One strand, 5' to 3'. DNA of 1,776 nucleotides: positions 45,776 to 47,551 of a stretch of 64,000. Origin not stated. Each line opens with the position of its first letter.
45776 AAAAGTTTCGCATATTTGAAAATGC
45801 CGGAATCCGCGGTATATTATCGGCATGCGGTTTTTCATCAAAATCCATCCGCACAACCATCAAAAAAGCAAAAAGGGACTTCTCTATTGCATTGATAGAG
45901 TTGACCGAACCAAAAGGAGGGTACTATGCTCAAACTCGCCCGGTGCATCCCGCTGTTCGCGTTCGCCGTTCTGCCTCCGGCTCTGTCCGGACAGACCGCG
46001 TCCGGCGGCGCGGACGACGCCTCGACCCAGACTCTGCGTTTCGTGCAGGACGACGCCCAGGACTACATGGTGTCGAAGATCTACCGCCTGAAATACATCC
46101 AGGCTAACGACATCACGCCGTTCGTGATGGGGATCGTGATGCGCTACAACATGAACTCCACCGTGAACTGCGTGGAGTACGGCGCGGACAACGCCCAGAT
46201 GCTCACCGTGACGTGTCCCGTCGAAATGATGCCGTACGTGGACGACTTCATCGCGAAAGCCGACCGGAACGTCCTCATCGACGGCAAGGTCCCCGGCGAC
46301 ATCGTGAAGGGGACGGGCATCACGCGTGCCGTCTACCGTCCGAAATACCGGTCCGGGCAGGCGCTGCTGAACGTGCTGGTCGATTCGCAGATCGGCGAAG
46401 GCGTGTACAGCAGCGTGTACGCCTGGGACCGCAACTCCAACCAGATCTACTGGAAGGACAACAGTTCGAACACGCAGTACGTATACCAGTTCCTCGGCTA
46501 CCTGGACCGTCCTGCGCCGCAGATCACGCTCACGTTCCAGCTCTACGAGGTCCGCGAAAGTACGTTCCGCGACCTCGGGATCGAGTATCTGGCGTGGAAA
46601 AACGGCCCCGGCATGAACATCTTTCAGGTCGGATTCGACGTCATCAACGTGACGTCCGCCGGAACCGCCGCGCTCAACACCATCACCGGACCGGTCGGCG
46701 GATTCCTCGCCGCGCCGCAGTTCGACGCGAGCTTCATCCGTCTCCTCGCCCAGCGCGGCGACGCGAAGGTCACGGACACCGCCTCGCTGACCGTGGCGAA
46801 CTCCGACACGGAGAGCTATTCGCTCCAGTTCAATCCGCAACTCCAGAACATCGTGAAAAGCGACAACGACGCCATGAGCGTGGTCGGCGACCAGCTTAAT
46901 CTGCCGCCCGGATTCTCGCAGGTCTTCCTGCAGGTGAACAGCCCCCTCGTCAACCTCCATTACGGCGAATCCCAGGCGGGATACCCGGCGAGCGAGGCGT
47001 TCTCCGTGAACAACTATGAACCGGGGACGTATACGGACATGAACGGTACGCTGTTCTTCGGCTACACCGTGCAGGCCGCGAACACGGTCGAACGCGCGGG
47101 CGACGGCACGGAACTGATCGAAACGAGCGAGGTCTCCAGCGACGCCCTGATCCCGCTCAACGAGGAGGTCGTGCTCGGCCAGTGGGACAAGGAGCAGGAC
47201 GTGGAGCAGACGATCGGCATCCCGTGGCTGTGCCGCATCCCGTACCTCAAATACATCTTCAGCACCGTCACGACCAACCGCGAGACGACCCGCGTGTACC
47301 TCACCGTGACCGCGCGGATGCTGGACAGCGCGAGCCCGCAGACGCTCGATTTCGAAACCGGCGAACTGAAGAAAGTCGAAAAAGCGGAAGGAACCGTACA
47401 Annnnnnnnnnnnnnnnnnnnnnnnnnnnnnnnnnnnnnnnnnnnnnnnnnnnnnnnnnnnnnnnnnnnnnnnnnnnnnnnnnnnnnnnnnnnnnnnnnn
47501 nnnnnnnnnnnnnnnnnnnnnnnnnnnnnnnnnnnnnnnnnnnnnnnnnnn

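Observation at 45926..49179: Two translationally coupled, divergent secretin paralogs with no cognate secretion or pilus machinery nearby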

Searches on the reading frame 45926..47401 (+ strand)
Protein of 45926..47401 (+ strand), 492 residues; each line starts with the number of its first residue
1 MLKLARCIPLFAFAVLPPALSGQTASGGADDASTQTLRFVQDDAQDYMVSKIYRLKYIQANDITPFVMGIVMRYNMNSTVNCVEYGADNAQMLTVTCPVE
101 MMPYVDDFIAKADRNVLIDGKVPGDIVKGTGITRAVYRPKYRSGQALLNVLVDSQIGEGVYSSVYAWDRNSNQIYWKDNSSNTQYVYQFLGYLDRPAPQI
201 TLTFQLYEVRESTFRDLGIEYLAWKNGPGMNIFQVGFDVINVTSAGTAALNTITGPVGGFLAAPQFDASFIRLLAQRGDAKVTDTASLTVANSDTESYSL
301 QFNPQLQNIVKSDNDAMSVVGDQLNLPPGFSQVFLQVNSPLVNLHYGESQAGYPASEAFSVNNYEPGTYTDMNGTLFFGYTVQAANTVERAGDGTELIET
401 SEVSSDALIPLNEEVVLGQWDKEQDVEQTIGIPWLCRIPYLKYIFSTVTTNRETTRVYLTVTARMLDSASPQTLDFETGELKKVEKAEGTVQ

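Call 3: search_protein_families(library=pfam, proteins=[window:45926-47401:+], max_evalue=1)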
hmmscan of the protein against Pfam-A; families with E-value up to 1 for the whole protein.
window:45926-47401:+ (492 aa): 2 families
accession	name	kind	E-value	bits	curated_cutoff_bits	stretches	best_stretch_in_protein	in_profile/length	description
PF00263.26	Secretin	-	5.6e-10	39.5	27.5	1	382-466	84-168/169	Bacterial type II and III secretion system protein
PF03958.22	Secretin_N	-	0.072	13.7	28.2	0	51-71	2-22/69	Bacterial type II/III secretion system short domain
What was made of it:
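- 45926..47404 (+): Gene A, a 492-aa secretin paralogue. Architecture: signal peptide, two Secretin_N-type beta-alpha-beta-beta-alpha domains (about residues 48-112 and 135-193), then a secretin core (about 199-465). It has no N0 domain and no S domain. PF00263 scores 39.5 bits against a cut-off of 27.5 (call 3).
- On Secretin superfamily (Pfam PF00263): A scores 13.7 bits against a cut-off of 28.2 (call 3).
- Pfam places both proteins in the secretin family (call 3).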

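Call 4: search_protein_families(library=ncbifam, proteins=[window:45926-47401:+], max_evalue=1)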
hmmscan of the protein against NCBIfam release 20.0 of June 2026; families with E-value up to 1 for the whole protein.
window:45926-47401:+ (492 aa): 7 families
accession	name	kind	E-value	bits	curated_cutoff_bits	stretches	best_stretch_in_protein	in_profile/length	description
TIGR02516.1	type_III_yscC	equivalog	1.9e-12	46.5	238.45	2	389-464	384-459/463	type III secretion system outer membrane ring subunit SctC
TIGR02515.1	IV_pilus_PilQ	subfamily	3.4e-11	42.8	284.35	2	385-465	346-426/428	type IV pilus secretin PilQ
TIGR02517.1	type_II_gspD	equivalog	3e-09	35.9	351.35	2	391-466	515-590/600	type II secretion system secretin GspD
NF011873.0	PRK15346.1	equivalog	9.3e-07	27.9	524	2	397-459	425-488/499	EscC/YscC/HrcC family type III secretion system outer membrane ring protein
TIGR02519.1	pilus_MshL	equivalog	1.7e-06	27.3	250.2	2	401-457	225-281/290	pilus (MSHA type) biogenesis protein MshL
NF010083.0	PRK13568.1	equivalog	0.00014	20.7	554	2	167-221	156-210/419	DNA uptake porin HofQ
NF007851.2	PRK10560.1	exception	0.033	13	598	1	167-222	148-203/412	DNA uptake porin HofQ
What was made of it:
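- Tried and rejected: The NCBIfam scores for GspD, PilQ, SctC and MshL are all far below their cut-offs and similar to one another (call 4).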

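Call 11: find_homologous_proteins(query=window:45926-47401:+)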
Query window:45926-47401:+ (492 aa): 732 proteins with E <= 0.001 among 8000 candidates; the best 120 are listed.
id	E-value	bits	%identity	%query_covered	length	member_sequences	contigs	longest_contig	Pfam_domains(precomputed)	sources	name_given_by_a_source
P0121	0.0e+0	1035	92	100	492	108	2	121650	PF00263.27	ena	-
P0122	0.0e+0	1022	92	100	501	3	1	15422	PF00263.27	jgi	jgi:type II secretory pathway component GspD/PulD (secretin)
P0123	1.2e-297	1005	90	100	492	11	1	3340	PF00263.27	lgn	-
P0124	7.4e-295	996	88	100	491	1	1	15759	PF00263.27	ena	-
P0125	2.8e-294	994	88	100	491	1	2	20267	PF00263.27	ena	-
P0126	1.5e-292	988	88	100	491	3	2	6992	PF00263.27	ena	-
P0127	2.8e-292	988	89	99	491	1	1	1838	PF00263.27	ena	-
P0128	1.5e-290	982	87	100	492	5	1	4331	PF00263.27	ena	-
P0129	8.1e-285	963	86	100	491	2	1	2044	PF00263.27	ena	-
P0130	3.9e-276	934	83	99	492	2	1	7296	PF00263.27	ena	-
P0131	9.7e-274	926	82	99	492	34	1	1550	PF00263.27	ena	-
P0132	2.1e-272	922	87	93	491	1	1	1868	PF00263.27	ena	-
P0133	7.2e-226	769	72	93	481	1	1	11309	PF00263.27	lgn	-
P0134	1.1e-222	758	72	93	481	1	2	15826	PF00263.27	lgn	-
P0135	8.9e-222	755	69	97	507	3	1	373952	PF00263.27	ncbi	-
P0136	4.8e-220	749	71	93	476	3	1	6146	PF00263.27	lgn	-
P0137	1.3e-218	745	70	92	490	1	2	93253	PF00263.27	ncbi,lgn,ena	-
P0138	2.0e-218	744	64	100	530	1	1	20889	PF00263.27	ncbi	-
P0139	3.1e-217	740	68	93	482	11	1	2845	PF00263.27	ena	-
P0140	3.5e-217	740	71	92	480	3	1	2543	PF00263.27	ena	-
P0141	1.3e-216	738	69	94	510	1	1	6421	PF00263.27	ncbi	-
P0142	1.8e-216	738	67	97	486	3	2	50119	PF03958.23,PF00263.27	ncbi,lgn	-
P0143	6.1e-216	736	67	93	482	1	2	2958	PF00263.27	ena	-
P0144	1.5e-215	735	69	93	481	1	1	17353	PF00263.27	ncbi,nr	ncbi:MAG: hypothetical protein PHI35_02155 [Victivallaceae bacterium]|nr:hypothetical protein [Victi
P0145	1.9e-215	734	68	95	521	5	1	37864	PF00263.27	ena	-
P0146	2.2e-215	734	69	92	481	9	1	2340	PF03958.23,PF00263.27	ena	-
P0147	5.2e-215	733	68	93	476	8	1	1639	PF00263.27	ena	-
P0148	5.4e-215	733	66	97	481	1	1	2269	PF00263.27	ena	-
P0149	4.3e-214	730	68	94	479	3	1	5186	PF03958.23,PF00263.27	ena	-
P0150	6.2e-214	729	67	93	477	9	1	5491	PF00263.27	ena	-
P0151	2.0e-213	728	66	97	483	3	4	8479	PF00263.27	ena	-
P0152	2.3e-213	727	65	98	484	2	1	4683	PF03958.23,PF00263.27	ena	-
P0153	2.5e-213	727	67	94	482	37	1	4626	PF00263.27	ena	-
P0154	9.6e-213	725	67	97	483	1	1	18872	PF00263.27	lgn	-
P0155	1.1e-212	725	70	92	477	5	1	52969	PF03958.23,PF00263.27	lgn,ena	-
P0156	1.3e-212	725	64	99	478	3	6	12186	PF00263.27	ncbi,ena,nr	ncbi:MAG: hypothetical protein IKC65_06745 [Lentisphaeria bacterium]|nr:hypothetical protein [Lentis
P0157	1.8e-212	724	67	94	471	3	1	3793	PF00263.27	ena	-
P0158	3.1e-212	724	65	99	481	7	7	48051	PF00263.27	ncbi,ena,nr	ncbi:MAG: hypothetical protein IJS01_04770 [Lentisphaeria bacterium]|nr:hypothetical protein [Lentis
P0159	3.9e-212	723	69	93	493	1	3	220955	PF00263.27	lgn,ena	-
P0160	7.4e-212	722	67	93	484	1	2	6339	PF00263.27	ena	-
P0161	1.1e-211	722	67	92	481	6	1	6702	PF00263.27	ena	-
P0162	2.7e-211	721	67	95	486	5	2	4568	PF03958.23,PF00263.27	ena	-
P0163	3.7e-211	720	68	92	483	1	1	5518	PF03958.23,PF00263.27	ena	-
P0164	9.3e-211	719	66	95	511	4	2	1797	PF00263.27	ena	-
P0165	1.5e-210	718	67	93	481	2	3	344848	PF00263.27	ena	-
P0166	1.7e-210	718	67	94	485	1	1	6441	PF03958.23,PF00263.27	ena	-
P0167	3.6e-210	717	69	92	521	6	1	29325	PF00263.27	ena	-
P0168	6.5e-210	716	65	96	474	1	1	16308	PF00263.27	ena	-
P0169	9.5e-210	715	66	93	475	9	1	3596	PF00263.27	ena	-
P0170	2.3e-209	714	65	96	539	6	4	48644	PF03958.23,PF00263.27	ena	-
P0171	2.3e-209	714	65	97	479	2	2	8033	PF03958.23,PF00263.27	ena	-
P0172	3.2e-209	714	67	93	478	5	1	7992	PF00263.27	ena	-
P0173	3.2e-209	714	68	89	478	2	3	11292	PF00263.27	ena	-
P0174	3.7e-209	713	67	93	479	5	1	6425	PF03958.23,PF00263.27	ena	-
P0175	5.8e-209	713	65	94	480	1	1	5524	PF00263.27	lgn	-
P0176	8.6e-209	712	68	92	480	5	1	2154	PF00263.27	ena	-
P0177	1.3e-208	712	67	93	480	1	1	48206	PF00263.27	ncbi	-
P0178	2.6e-208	711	66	93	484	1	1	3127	PF00263.27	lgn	-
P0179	1.6e-207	708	66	97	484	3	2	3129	PF03958.23,PF00263.27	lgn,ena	-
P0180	7.7e-207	706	67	92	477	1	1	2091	PF00263.27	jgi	-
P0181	1.1e-206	705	69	92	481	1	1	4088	PF00263.27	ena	-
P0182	2.1e-206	704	67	91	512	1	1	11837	PF00263.27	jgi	-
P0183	2.2e-206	704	66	99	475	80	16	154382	PF00263.27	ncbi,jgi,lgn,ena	-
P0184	2.9e-206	704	67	92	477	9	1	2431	PF00263.27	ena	-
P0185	3.4e-206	704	64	94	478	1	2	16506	PF00263.27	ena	-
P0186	5.0e-206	703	65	94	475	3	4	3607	PF00263.27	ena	-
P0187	5.5e-206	703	67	92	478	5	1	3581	PF00263.27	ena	-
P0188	1.3e-205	702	66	93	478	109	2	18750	PF00263.27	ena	-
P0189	1.3e-205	702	66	99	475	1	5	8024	PF00263.27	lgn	-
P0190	1.6e-205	701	66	99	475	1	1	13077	PF00263.27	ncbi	ncbi:MAG: hypothetical protein ACI4UV_09690 [Victivallales bacterium]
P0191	2.3e-205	701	65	99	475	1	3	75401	PF00263.27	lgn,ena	-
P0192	3.8e-205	700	65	96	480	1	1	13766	PF00263.27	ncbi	-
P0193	5.0e-204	697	65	92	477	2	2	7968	PF00263.27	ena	-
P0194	6.9e-204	696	65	93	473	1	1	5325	PF00263.27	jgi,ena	-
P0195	1.3e-202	692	64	97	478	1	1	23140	PF00263.27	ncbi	-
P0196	5.5e-202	690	63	98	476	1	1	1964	PF00263.27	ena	-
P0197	5.5e-202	690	66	93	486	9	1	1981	PF00263.27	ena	-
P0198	1.0e-201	689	62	98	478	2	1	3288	PF00263.27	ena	-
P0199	1.8e-201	688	65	93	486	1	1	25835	PF00263.27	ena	-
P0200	2.5e-201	688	65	93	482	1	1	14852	PF00263.27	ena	-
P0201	3.0e-201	687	64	96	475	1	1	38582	PF00263.27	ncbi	-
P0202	5.0e-201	687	63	96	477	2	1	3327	PF00263.27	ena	-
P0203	8.5e-201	686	65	93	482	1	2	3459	PF00263.27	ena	-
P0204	1.0e-200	686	63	97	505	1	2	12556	PF00263.27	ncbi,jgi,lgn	-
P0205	1.2e-200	685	63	97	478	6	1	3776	PF00263.27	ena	-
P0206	1.9e-200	685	64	99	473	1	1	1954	PF00263.27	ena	-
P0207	2.6e-200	684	66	92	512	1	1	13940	PF00263.27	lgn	-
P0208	2.9e-200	684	63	99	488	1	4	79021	PF03958.23,PF00263.27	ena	-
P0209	4.6e-199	680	64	92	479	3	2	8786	PF00263.27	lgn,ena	-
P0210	6.7e-199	680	64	93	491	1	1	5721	PF00263.27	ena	-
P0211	6.9e-199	680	65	94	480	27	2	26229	PF00263.27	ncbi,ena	-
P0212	7.6e-199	679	63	94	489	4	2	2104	PF00263.27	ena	-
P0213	1.2e-198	679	63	96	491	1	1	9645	PF03958.23,PF00263.27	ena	-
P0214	1.4e-198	679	62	98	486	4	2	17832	PF03958.23,PF00263.27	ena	-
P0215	1.8e-198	678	66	92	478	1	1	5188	PF00263.27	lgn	-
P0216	2.2e-198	678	64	93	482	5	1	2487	PF00263.27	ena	-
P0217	2.2e-198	678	66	93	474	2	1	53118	PF00263.27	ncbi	-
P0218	2.4e-198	678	64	92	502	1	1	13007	PF00263.27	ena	-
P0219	9.5e-198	676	64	97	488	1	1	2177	PF00263.27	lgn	-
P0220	1.3e-197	675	61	98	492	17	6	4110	PF00263.27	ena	-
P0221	3.2e-197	674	63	96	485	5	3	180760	PF03958.23,PF00263.27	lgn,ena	-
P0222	4.3e-197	674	61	99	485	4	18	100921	PF00263.27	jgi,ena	-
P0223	4.5e-197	674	67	92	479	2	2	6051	PF00263.27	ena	-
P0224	4.8e-197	674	62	96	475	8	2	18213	PF00263.27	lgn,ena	-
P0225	5.9e-197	673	64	92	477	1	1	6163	PF00263.27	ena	-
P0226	7.1e-197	673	63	98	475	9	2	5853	PF00263.27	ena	-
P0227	7.3e-197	673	61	98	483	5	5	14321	PF00263.27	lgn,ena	-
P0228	1.3e-196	672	61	98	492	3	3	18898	PF00263.27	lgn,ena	-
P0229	1.4e-196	672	64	93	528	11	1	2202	PF00263.27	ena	-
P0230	3.8e-196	671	64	92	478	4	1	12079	PF00263.27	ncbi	-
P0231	5.1e-196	670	64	92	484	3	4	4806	PF00263.27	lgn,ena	-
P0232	6.2e-196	670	63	97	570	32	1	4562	PF00263.27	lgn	-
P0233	6.4e-196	670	63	92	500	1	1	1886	PF00263.27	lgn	-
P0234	8.1e-196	669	62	97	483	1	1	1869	PF00263.27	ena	-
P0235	8.2e-196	669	64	95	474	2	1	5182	PF00263.27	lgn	-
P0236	8.8e-196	669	62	94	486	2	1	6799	PF00263.27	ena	-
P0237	1.0e-195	669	63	98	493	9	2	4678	PF00263.27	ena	-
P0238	1.2e-195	669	62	94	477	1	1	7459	PF00263.27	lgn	-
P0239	1.3e-195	669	63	94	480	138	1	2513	PF00263.27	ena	-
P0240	1.9e-195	668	62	96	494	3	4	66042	PF00263.27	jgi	-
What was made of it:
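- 45926..47404 (+): There are 732 homologues, the top ones 92% identical (call 11).
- On Secretin superfamily (Pfam PF00263): PF03958 is precomputed for many A orthologues (call 11).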

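Call 30: search_solved_structures(query=A2, max_evalue=0.01, show_alignments=2)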
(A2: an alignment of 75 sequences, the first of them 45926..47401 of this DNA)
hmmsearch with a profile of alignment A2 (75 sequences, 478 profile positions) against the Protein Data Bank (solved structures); distinct sequences matched with E-value up to 0.01: 16.
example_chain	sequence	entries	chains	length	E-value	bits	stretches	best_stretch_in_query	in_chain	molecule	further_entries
7ofh_A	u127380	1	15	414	5.3e-09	38.3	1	362-460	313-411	Virion export protein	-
6i1x_A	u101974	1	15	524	8.6e-07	31.1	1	392-464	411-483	Type II secretion system protein D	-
3jc8_Qa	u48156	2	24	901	2.8e-06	29.3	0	387-464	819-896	PilQ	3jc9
5zdh_A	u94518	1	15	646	4.5e-05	25.4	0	382-464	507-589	Type II secretion system protein D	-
6rwk_X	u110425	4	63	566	0.00011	24.1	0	392-460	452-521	Outer membrane protein MxiD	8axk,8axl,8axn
5wq7_A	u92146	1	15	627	0.00026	22.9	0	391-460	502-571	Putative type II secretion system protein D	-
6w6m_A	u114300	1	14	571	0.00031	22.6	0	390-459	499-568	Type IV pilus secretin PilQ family protein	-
4av2_A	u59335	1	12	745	0.00031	22.6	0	389-463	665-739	TYPE IV PILUS BIOGENESIS AND COMPETENCE PROTEIN PILQ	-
8co1_Q1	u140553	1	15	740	0.00049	22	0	165-218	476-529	Probable type IV piliation system protein DR_0774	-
9sh1_A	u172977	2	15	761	0.00063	21.6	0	389-462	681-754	Type IV pilus biogenesis and competence protein PilQ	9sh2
5w68_A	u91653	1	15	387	0.00065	21.6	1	355-464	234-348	Putative type II secretion protein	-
6i1y_A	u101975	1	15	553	0.00086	21.1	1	378-463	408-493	General secretion pathway protein GspD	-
9k8v_A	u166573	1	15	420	0.0042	18.9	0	377-462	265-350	General secretion pathway protein D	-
8jvb_A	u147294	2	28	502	0.0063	18.3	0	399-469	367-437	Type II and III secretion system protein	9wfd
5wq9_A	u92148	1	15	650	0.0082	17.9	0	377-462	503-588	Type II secretion system protein D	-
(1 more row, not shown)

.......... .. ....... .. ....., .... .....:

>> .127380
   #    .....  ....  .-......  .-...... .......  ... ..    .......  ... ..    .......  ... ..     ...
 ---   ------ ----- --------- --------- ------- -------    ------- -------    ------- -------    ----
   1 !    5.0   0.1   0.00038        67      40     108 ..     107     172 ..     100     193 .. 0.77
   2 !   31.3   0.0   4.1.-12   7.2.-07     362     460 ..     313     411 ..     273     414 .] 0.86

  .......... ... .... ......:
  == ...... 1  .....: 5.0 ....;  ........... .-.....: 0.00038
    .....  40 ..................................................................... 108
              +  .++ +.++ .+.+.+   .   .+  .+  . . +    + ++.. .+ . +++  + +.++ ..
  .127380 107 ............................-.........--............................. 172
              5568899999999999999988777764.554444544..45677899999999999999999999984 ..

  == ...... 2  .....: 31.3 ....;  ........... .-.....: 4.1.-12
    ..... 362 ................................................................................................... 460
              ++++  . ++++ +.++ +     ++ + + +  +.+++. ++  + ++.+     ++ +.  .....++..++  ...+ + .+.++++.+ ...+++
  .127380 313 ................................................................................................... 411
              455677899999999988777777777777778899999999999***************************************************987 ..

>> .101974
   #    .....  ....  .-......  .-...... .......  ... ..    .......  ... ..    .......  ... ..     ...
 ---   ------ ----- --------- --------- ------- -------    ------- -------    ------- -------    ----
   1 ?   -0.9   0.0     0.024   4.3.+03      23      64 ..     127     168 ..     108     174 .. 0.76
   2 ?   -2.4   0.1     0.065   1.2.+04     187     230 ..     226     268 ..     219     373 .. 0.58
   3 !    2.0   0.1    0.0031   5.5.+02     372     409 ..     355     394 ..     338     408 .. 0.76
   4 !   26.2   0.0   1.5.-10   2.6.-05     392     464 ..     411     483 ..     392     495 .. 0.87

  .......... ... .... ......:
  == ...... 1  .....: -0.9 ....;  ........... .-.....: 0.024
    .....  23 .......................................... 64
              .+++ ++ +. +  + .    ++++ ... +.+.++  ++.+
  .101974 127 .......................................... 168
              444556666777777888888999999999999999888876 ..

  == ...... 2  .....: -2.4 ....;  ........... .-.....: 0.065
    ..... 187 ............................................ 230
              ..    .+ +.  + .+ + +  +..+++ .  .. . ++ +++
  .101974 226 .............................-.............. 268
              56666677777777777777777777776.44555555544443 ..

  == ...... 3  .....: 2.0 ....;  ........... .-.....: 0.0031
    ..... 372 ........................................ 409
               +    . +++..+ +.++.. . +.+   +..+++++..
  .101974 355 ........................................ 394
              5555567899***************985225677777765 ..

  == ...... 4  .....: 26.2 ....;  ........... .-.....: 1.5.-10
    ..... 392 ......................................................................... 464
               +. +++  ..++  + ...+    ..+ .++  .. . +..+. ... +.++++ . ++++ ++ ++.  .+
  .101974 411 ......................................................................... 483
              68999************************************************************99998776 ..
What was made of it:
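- Closest known: Filamentous-phage secretin pIV. Same: It is the top PDB profile hit for A (E=5.3e-9, call 30).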

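Call 31: search_protein_representatives(protein=window:45926-47401:+)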
Query: 492 residues. Proteins with E-value up to 0.001 (for the whole library): 487; up to 1e-10: 191; up to 1e-30: 57. The best 150 are listed.
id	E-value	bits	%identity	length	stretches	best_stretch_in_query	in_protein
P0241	2.2e-169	580.6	57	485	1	29-481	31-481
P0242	5.0e-133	460.8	66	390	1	10-304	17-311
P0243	1.1e-125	436.5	54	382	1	101-482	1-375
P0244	7.7e-123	427.2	46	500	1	23-474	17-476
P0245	1.2e-118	413.4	71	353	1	33-282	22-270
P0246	7.0e-110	384.5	47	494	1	23-467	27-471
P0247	9.5e-102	357.7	89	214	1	308-492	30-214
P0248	2.8e-97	342.9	74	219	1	25-223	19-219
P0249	2.2e-95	336.7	43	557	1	33-467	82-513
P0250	3.7e-95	335.9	43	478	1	34-467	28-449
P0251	3.0e-91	323.0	42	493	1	10-466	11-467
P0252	3.6e-88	312.9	98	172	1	45-187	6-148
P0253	1.1e-87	311.3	41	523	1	30-467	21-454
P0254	2.6e-87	310.1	44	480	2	32-321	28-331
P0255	1.4e-86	307.7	38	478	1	28-470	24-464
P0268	1.1e-65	238.7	34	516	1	7-466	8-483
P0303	2.5e-26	109.0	31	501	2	40-232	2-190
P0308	1.2e-24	103.5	28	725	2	31-293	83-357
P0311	6.8e-24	101.0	29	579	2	36-195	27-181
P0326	2.2e-19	86.1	33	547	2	18-191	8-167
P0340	4.3e-16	75.2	28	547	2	88-269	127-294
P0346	2.2e-15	72.9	26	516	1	46-467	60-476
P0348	3.3e-15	72.3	34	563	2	163-237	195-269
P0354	1.3e-14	70.4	27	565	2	31-235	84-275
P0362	4.6e-14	68.6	33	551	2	88-236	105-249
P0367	5.6e-14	68.3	30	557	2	34-296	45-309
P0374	1.9e-13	66.5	25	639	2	31-236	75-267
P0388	2.0e-12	63.1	34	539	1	40-181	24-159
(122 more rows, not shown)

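Call 32: predict_structure(alignment_id=A2)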
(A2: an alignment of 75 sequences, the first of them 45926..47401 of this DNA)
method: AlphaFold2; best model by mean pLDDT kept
length: 492 residues; sequences in the alignment: 75
mean_pLDDT: 65.7   pTM: 0.47
mean pLDDT of the five models: 65.7, 61.9, 60.1, 56.1, 55.8
residues with pLDDT >= 90: 35; 70-90: 212; 50-70: 111; < 50: 134
segments of 3 or more residues with pLDDT < 50: 1-3, 15-36, 38-44, 123-133, 156-162, 222-269, 307-321, 473-492
pLDDT, mean of each block of 10 residues (from residue 1): 54 48 35 45 63 82 83 83 63 86 90 72 47 64 77 54 60 65 69 83 86 68 37 37 34 35 37 67 83 86 57 40 63 86 69 57 79 88 77 70 89 88 78 71 70 84 83 42 40 33
secondary structure, 60 per line:
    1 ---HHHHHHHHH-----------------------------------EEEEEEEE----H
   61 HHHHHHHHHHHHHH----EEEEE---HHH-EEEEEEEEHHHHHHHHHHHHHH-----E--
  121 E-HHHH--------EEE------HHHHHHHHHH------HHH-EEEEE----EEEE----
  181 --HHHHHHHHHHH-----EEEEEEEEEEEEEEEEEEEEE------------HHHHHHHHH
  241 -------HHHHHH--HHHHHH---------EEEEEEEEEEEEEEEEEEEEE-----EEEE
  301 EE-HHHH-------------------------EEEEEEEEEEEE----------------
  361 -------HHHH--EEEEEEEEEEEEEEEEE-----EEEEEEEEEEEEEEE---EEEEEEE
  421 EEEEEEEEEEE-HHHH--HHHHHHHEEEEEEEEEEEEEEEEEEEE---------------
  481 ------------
elements in order: H4-12 E48-55 H60-74 E79-83 E91-98 H99-112 H123-126 E135-137 H144-153 E164-168 E173-176 H183-193 E199-219 H232-240 H248-253 H256-261 E271-291 E297-302 H304-307 E333-344 H368-371 E374-390 E396-410 E414-431 H433-436 H439-445 E446-465
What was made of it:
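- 45926..47404 (+): The AF2 model has pLDDT 65.7, with its secondary structure given in call 32.
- On Secretin superfamily (Pfam PF00263): The AF2 secondary structure shows two beta-alpha-beta-beta-alpha units before the core (call 32).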
